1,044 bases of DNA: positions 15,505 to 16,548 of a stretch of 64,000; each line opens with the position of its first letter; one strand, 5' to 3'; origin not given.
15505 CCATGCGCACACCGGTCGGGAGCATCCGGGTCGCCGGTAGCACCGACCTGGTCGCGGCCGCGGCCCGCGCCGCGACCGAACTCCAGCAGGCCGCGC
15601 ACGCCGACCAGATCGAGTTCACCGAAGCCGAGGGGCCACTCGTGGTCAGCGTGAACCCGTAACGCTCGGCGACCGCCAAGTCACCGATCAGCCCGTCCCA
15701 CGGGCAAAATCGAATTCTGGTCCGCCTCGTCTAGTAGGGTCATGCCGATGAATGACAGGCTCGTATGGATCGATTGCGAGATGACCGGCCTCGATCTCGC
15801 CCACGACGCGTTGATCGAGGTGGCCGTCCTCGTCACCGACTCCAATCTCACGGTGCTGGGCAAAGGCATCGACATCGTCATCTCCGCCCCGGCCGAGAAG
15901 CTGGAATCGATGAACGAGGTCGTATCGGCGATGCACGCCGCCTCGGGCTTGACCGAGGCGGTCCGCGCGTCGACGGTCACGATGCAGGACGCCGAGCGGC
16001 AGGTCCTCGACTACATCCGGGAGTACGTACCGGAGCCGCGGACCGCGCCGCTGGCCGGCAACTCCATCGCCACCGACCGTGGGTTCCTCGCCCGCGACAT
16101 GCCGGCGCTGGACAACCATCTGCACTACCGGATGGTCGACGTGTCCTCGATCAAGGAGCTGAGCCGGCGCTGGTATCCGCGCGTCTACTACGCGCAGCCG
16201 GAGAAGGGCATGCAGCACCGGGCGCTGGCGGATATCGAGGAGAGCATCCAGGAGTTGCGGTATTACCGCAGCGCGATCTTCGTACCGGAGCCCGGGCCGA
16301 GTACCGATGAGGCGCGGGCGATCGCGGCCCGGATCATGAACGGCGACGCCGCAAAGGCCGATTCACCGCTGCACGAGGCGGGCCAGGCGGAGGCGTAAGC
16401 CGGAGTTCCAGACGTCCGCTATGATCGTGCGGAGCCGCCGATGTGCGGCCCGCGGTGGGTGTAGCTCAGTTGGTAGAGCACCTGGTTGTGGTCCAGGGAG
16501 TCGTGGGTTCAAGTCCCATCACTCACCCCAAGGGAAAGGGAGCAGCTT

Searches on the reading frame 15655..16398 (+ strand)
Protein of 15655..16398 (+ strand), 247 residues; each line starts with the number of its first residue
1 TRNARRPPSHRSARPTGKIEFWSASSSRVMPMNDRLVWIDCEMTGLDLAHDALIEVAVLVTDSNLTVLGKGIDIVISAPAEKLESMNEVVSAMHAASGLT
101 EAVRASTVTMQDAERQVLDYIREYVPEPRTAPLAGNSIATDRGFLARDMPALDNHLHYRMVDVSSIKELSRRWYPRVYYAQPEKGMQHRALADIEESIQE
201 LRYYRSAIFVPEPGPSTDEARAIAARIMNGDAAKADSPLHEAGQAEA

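Call 9: search_protein_families(library=pfam, proteins=[window:15655-16398:+], max_evalue=0.01)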
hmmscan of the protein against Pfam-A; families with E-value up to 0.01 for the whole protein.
window:15655-16398:+ (247 aa): 2 families
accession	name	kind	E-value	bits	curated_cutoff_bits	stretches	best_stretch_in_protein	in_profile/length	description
PF00929.31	RNase_T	-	2.5e-29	103.4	24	1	37-200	1-163/164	Exonuclease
PF16473.11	Rv2179c-like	-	0.0067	16.6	27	1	102-199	72-171/177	3'-5' exoribonuclease Rv2179c-like domain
